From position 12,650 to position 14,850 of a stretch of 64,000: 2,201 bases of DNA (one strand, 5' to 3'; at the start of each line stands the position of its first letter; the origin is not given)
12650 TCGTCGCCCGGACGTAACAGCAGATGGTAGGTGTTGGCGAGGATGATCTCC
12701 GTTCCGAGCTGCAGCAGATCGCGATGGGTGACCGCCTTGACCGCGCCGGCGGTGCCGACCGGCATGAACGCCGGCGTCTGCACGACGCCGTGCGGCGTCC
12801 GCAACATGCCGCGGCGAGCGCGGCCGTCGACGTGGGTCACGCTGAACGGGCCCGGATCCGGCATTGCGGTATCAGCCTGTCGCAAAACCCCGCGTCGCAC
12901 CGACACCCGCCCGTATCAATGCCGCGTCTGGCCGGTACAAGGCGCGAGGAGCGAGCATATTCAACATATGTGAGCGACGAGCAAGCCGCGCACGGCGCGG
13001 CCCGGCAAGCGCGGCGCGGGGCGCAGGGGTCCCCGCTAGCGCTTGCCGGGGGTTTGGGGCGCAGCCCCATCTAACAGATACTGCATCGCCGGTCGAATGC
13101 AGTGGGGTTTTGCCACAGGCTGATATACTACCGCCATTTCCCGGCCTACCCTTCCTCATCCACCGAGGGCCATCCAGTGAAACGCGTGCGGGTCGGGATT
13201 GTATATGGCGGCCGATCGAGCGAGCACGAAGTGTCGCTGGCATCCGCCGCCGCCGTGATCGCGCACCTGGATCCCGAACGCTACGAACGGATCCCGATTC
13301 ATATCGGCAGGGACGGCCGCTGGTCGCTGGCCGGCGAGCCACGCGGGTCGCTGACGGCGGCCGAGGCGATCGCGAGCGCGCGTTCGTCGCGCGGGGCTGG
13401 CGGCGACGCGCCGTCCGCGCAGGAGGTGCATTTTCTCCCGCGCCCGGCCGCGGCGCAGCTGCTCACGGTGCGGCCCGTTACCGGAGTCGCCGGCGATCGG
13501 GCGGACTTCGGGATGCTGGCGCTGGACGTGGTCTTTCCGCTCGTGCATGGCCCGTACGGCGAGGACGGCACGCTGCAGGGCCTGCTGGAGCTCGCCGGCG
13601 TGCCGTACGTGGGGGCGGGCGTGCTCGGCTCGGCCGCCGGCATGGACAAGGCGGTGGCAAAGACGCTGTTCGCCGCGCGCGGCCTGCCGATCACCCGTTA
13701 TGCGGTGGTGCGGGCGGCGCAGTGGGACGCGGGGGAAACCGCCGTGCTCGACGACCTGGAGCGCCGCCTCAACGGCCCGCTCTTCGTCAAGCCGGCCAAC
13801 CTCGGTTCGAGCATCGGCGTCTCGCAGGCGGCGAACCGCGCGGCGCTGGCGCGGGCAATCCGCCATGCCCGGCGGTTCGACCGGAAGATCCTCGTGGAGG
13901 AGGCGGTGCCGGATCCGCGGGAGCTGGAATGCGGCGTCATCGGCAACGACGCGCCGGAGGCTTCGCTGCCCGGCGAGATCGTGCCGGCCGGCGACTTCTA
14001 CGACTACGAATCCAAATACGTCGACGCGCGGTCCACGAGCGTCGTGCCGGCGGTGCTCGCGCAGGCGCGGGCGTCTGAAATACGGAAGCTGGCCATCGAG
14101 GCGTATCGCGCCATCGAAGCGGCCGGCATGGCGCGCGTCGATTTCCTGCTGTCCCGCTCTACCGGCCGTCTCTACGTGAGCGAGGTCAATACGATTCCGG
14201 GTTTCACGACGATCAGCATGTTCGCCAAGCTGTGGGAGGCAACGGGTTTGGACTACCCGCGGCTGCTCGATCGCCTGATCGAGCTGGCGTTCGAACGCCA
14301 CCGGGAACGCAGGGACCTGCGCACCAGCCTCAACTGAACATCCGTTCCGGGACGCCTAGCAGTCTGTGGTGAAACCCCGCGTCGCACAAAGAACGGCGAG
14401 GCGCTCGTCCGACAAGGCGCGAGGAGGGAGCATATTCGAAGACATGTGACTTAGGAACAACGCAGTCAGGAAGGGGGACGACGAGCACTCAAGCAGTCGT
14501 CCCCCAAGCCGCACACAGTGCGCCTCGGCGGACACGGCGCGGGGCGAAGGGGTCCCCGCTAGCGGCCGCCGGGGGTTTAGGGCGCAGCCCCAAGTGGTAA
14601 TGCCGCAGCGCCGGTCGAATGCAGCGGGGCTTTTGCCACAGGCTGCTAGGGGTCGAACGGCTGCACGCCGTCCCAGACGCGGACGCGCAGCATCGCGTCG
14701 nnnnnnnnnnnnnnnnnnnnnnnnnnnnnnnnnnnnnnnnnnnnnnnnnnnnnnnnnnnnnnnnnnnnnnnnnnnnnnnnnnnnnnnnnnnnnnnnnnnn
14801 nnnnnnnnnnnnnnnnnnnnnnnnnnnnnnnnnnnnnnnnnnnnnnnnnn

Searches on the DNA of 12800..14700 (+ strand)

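Call 34: search_rna_families(source=window, start=12800, end=14700, threshold=evalue, max_evalue=10)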
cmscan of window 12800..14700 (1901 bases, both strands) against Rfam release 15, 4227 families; matches with E-value up to 10: 3.
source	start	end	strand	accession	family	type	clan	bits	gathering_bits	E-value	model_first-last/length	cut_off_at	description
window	13007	13081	+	RF00043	Plasmid_R1162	Gene; antisense;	-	19.8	55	1.9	1-75/75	no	R1162-like plasmid antisense RNA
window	12952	13045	+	RF03023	rpfG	Gene; sRNA;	-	14.3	75.9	6.1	1-85/85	no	rpfG RNA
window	13111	13163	-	RF01124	sR36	Gene; snRNA; snoRNA; CD-box;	-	13.7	55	2.1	1-55/55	no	Small nucleolar RNA sR36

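Call 77: search_dna_similar(query=window:12870-14649:+, collection=plasmids, mode=near, max_rows=5)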
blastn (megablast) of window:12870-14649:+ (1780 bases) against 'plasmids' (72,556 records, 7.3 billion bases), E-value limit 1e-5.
No match.

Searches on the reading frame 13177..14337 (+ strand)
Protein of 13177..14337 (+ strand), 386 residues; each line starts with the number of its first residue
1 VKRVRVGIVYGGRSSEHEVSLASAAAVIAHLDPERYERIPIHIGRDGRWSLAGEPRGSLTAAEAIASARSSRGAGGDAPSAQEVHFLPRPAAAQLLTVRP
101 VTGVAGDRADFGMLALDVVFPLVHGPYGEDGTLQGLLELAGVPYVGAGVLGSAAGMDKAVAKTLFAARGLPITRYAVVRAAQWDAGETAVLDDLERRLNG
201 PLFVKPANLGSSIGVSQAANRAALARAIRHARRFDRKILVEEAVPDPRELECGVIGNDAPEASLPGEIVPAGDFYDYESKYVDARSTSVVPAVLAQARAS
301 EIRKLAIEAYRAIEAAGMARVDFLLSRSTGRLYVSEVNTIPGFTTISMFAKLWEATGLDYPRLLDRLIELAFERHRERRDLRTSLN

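Call 13: search_protein_families(library=pfam, proteins=[window:13177-14337:+])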
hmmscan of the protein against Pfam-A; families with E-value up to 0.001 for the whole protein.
window:13177-14337:+ (386 aa): 4 families
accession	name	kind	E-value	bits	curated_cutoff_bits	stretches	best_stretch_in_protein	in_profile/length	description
PF07478.18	Dala_Dala_lig_C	-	1.7e-67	227.3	24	1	164-369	1-204/204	D-ala D-ala ligase C-terminus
PF01820.27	Dala_Dala_lig_N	-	9.8e-33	113.7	34.6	1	5-147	1-121/121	D-ala D-ala ligase N-terminus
PF02786.22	CPSase_L_D2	-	2.2e-07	31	19.8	1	196-339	35-178/211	Carbamoyl-phosphate synthase L chain, ATP binding domain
PF02222.28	ATP-grasp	-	1.1e-05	25.6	27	1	166-338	4-160/179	ATP-grasp domain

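Call 16: find_homologous_proteins(query=window:13177-14337:+)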
Query window:13177-14337:+ (386 aa): 8000 proteins with E <= 0.001 among 8000 candidates; the best 120 are listed.
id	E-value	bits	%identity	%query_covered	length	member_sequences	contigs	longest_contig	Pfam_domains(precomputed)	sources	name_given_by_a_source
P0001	1.6e-234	796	96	100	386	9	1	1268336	PF01820.28,PF02786.23,PF02222.28,PF07478.19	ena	-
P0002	4.0e-223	758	92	100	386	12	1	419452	PF01820.28,PF02786.23,PF07478.19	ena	-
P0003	8.6e-221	751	90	100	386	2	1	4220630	PF01820.28,PF02786.23,PF02222.28,PF07478.19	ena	-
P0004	7.4e-213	725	88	100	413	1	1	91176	PF01820.28,PF02786.23,PF07478.19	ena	-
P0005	1.5e-212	724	88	100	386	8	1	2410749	PF01820.28,PF02786.23,PF02222.28,PF07478.19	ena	-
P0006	2.8e-209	713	86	100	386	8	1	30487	PF01820.28,PF02786.23,PF02222.28,PF07478.19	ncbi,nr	ncbi:MAG: D-alanine--D-alanine ligase [Acidobacteria bacterium]|nr:D-alanine--D-alanine ligase [Acid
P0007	2.9e-206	703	86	100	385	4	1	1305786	PF01820.28,PF02786.23,PF02222.28,PF07478.19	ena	-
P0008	1.2e-198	678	84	100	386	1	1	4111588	PF01820.28,PF02786.23,PF02222.28,PF07478.19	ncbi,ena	-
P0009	1.8e-198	677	84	100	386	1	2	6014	PF01820.28,PF02786.23,PF02222.28,PF07478.19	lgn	-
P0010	2.2e-198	677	84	100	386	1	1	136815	PF01820.28,PF07478.19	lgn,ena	-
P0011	2.2e-197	674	83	100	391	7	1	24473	PF01820.28,PF02786.23,PF02222.28,PF07478.19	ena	-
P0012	2.8e-197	673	84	100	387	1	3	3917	PF01820.28,PF02786.23,PF02222.28,PF07478.19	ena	-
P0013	3.9e-197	673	86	95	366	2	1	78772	PF01820.28,PF02786.23,PF07478.19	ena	-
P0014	8.6e-197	672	84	100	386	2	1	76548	PF01820.28,PF02786.23,PF02222.28,PF07478.19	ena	-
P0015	1.9e-196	671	84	100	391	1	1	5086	PF01820.28,PF02222.28,PF07478.19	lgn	-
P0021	1.8e-194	664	82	100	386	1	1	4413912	PF01820.28,PF02786.23,PF02222.28,PF07478.19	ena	-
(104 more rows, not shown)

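Call 18: find_encoding_contigs(protein=P0001, flank=7000, max_places=2)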
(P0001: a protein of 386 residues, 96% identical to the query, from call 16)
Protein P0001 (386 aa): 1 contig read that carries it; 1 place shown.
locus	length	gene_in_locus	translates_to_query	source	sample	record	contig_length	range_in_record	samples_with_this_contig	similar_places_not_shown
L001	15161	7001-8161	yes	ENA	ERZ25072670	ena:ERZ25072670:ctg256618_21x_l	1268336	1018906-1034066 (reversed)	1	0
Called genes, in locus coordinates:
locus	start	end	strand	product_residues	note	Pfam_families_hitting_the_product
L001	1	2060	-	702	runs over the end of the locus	PF03030:H_PPase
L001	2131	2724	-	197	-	PF04367:DUF502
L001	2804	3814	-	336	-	PF07549:Sec_GG (weak), PF02355:SecD_SecF_C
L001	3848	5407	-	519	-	PF21760:SecD_1st, PF22599:SecDF_P1_head, PF02355:SecD_SecF_C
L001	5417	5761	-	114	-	PF02699:YajC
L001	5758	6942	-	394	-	PF01702:TGT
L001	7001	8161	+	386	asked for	PF01820:Dala_Dala_lig_N, PF02786:CPSase_L_D2 (weak), PF02222:ATP-grasp (weak), PF07478:Dala_Dala_lig_C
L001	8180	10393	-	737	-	PF13513:HEAT_EZ (faint), PF02985:HEAT (faint), PF12717:Cnd1 (faint), PF03130:HEAT_PBS (faint), PF13646:HEAT_2, PF00160:Pro_isomerase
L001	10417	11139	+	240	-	PF01712:dNK, PF13671:AAA_33 (weak)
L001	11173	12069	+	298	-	PF17848:Zn_ribbon_ACC, PF01039:Carboxyl_trans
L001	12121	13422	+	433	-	PF08245:Mur_ligase_M (weak), PF27239:FOL3_C (weak), PF02875:Mur_ligase_C (weak)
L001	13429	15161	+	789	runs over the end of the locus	PF19838:LptD_2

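Call 19: find_encoding_contigs(protein=P0005, flank=7000, max_places=2)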
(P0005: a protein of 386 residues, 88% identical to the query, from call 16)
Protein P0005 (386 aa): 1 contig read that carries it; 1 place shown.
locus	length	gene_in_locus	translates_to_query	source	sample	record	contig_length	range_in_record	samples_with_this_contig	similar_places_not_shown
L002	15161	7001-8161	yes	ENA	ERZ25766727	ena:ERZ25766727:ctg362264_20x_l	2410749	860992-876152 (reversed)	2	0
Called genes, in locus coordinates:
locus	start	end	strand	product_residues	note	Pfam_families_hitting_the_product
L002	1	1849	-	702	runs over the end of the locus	PF03030:H_PPase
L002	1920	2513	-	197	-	PF04367:DUF502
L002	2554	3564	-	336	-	PF07549:Sec_GG (weak), PF02355:SecD_SecF_C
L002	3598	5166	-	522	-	PF21760:SecD_1st, PF22599:SecDF_P1_head, PF02355:SecD_SecF_C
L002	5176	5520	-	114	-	PF02699:YajC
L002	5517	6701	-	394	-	PF01702:TGT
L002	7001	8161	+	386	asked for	PF01820:Dala_Dala_lig_N, PF02786:CPSase_L_D2 (weak), PF02222:ATP-grasp (weak), PF07478:Dala_Dala_lig_C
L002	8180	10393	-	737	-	PF13513:HEAT_EZ (faint), PF02985:HEAT (faint), PF12717:Cnd1 (faint), PF13646:HEAT_2, PF03130:HEAT_PBS (faint), PF13646:HEAT_2, PF00160:Pro_isomerase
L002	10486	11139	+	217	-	PF01712:dNK, PF13238:AAA_18 (faint), PF13401:AAA_22 (faint), PF13671:AAA_33 (weak)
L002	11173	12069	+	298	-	PF17848:Zn_ribbon_ACC, PF01039:Carboxyl_trans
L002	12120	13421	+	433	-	PF08245:Mur_ligase_M (weak), PF02875:Mur_ligase_C (weak), PF27239:FOL3_C (weak)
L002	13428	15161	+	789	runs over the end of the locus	PF19838:LptD_2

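Call 20: find_encoding_contigs(protein=P0021, flank=7000, max_places=2)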
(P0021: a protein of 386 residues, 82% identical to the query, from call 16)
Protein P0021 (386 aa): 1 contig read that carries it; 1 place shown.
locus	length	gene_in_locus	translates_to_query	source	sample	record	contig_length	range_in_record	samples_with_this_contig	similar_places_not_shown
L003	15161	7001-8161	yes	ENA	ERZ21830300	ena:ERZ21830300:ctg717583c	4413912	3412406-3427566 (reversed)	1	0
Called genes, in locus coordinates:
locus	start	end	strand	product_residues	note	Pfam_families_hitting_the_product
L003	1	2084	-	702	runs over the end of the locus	PF03030:H_PPase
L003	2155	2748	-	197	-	PF04367:DUF502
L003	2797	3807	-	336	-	PF07549:Sec_GG (weak), PF02355:SecD_SecF_C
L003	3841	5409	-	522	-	PF21760:SecD_1st, PF22599:SecDF_P1_head, PF02355:SecD_SecF_C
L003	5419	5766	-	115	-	PF02699:YajC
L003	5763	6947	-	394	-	PF01702:TGT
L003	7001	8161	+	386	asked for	PF01820:Dala_Dala_lig_N, PF02222:ATP-grasp (weak), PF07478:Dala_Dala_lig_C, PF02786:CPSase_L_D2 (faint)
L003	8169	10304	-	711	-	PF02985:HEAT (faint), PF12717:Cnd1 (faint), PF13513:HEAT_EZ (faint), PF13646:HEAT_2, PF00160:Pro_isomerase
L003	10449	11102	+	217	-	PF01712:dNK, PF13238:AAA_18 (faint), PF13671:AAA_33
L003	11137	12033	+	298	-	PF17848:Zn_ribbon_ACC, PF01039:Carboxyl_trans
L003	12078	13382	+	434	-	PF08245:Mur_ligase_M, PF27239:FOL3_C, PF02875:Mur_ligase_C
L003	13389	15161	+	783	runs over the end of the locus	PF19838:LptD_2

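Call 28: find_related_loci(query=A1, collection=genome_contigs, flank=8000)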
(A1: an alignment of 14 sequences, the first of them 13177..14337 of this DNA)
Query A1 (386 aa) in genome_contigs; peptide patterns used: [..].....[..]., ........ (x = any residue, [..] = any of these).
600 stretches matched a pattern (row limit reached: there are more); 592 encode a relative of the query (tblastn E <= 1e-3); the best 80 are kept; 80 distinct loci.
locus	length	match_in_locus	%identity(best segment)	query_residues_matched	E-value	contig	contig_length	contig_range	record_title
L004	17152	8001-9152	59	1-385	4e-143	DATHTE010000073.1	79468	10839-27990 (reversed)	MAG TPA_asm: Vicinamibacterales bacterium isolate SMAG_U16069 k141_759494, whole genome shotgun sequence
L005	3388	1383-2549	59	1-386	2e-148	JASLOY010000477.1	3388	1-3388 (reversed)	MAG: Vicinamibacterales bacterium isolate Arabian11_MAG_46 NODE_477_length_3388_cov_3.391725, whole genome shotgun seque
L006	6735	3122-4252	56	1-385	9e-141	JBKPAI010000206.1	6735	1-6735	MAG: Acidobacteriota bacterium isolate GB_HAYS_MAG_00009 GB_HAYS_000000868608, whole genome shotgun sequence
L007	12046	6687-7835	59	1-384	7e-141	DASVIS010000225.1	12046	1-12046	MAG TPA_asm: Vicinamibacterales bacterium isolate SMAG_U2999 k141_120274, whole genome shotgun sequence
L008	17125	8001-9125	57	1-385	2e-140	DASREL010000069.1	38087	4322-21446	MAG TPA_asm: Vicinamibacterales bacterium isolate SMAG_U10005 k141_208126, whole genome shotgun sequence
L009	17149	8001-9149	57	1-384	6e-140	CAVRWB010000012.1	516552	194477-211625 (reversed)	MAG: uncultured Acidobacteriota bacterium isolate MFD02159.bin.2.26 genome assembly, contig: contig_46234, whole genome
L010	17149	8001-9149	57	1-384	3e-139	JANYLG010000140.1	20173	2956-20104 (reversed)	MAG: Acidobacteria bacterium isolate GL140_5_metabinner_95 GL140_5_k141_2453191, whole genome shotgun sequence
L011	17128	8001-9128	56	1-385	2e-139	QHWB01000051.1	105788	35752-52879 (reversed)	MAG: Acidobacteria bacterium isolate gp6 AA54 14_1009_05_20cm_scaffold_30_curated, whole genome shotgun sequence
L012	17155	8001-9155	57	1-383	4e-138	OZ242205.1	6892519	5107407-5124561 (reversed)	MAG: Vicinamibacterales bacterium isolate eeb0043e-0032-4cf8-a264-719f6bba5173 genome assembly, chromosome: 1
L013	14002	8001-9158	56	1-385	5e-138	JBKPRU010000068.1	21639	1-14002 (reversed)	MAG: Acidobacteriota bacterium isolate GS_EKS_MAG_00040 GS_EKS_000000670401, whole genome shotgun sequence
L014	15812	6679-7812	60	6-385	2e-138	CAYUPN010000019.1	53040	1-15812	MAG TPA_asm: uncultured Bifidobacteriaceae bacterium isolate SRP263527_co1_167 genome assembly, contig: NODE_415_length_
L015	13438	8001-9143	56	1-385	5e-137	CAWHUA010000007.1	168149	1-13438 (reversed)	MAG: Vicinamibacterales bacterium isolate MFD05747.bin.1.108 genome assembly, contig: contig_52678, whole genome shotgun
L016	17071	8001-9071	55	1-386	1e-135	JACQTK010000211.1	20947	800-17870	MAG: Acidobacteria bacterium isolate NC_groundwater_1409_Ag_S-0.65um_68_39 S_p65_S5_coassembly_k141_3757040, whole genom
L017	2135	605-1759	57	1-384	4e-144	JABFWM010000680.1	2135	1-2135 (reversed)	MAG: Acidobacteria bacterium isolate Bin1.33 NODE_50142_length_2135_cov_2.612793, whole genome shotgun sequence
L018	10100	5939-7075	55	1-386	2e-134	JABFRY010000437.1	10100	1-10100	MAG: Acidobacteria bacterium isolate S-RSF-IL-05 seq_1906, whole genome shotgun sequence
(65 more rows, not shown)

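Call 43: find_encoding_contigs(protein=window:13177-14337:+, flank=6000, max_places=8)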
Protein window:13177-14337:+ (386 aa): no gene with exactly this product is on record in the collection.

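Call 45: find_encoding_contigs(protein=window:13177-14334:+, flank=6000, max_places=8)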
Protein seq(386 aa) (386 aa): no gene with exactly this product is on record in the collection.

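Call 65: find_encoding_contigs(protein=P0002, flank=3000, max_places=1)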
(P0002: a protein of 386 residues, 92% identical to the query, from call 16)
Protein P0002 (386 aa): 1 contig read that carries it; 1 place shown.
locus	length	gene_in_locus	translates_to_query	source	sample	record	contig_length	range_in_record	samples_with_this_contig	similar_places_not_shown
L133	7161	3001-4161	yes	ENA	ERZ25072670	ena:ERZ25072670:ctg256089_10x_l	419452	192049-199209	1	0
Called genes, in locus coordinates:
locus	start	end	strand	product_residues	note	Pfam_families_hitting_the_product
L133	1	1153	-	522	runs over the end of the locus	PF21760:SecD_1st, PF22599:SecDF_P1_head, PF02355:SecD_SecF_C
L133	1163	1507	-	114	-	PF02699:YajC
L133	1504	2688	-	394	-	PF01702:TGT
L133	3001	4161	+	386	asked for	PF01820:Dala_Dala_lig_N, PF02786:CPSase_L_D2 (weak), PF07478:Dala_Dala_lig_C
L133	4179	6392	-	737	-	PF13513:HEAT_EZ (faint), PF02985:HEAT (faint), PF12717:Cnd1 (faint), PF13646:HEAT_2 (weak), PF03130:HEAT_PBS (faint), PF13646:HEAT_2, PF00160:Pro_isomerase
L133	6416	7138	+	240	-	PF01712:dNK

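Call 66: find_encoding_contigs(protein=P0003, flank=3000, max_places=1)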
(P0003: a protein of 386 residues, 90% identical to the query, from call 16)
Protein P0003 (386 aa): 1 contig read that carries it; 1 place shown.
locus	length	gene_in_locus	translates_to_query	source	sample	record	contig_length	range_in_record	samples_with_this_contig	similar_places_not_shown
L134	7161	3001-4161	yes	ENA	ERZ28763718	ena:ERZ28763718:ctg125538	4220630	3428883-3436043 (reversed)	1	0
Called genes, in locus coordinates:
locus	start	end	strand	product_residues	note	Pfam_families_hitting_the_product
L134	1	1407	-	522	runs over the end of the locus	PF21760:SecD_1st, PF22599:SecDF_P1_head, PF02355:SecD_SecF_C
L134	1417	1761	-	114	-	PF02699:YajC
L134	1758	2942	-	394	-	PF01702:TGT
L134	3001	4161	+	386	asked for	PF01820:Dala_Dala_lig_N, PF02786:CPSase_L_D2 (weak), PF02222:ATP-grasp (faint), PF07478:Dala_Dala_lig_C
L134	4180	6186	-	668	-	PF13513:HEAT_EZ (faint), PF02985:HEAT (faint), PF12717:Cnd1 (faint), PF13646:HEAT_2, PF03130:HEAT_PBS (faint), PF13646:HEAT_2, PF00160:Pro_isomerase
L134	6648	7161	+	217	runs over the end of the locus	PF01712:dNK, PF13671:AAA_33 (faint)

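Call 67: find_encoding_contigs(protein=P0004, flank=3000, max_places=1)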
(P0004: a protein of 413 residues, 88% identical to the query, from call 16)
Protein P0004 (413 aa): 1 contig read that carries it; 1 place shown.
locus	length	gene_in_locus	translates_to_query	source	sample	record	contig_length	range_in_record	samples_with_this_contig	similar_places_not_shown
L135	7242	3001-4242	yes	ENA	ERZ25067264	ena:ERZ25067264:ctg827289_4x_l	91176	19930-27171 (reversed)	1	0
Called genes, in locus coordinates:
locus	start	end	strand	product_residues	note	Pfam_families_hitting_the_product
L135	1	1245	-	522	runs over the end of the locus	PF21760:SecD_1st, PF22599:SecDF_P1_head, PF02355:SecD_SecF_C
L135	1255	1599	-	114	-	PF02699:YajC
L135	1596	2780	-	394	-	PF01702:TGT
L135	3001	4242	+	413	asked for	PF01820:Dala_Dala_lig_N, PF02786:CPSase_L_D2 (faint), PF07478:Dala_Dala_lig_C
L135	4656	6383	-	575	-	PF01609:DDE_Tnp_1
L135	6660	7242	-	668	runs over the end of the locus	PF13513:HEAT_EZ (faint), PF00514:Arm (faint), PF02985:HEAT (faint), PF03130:HEAT_PBS (faint), PF12717:Cnd1 (faint), PF13646:HEAT_2, PF00160:Pro_isomerase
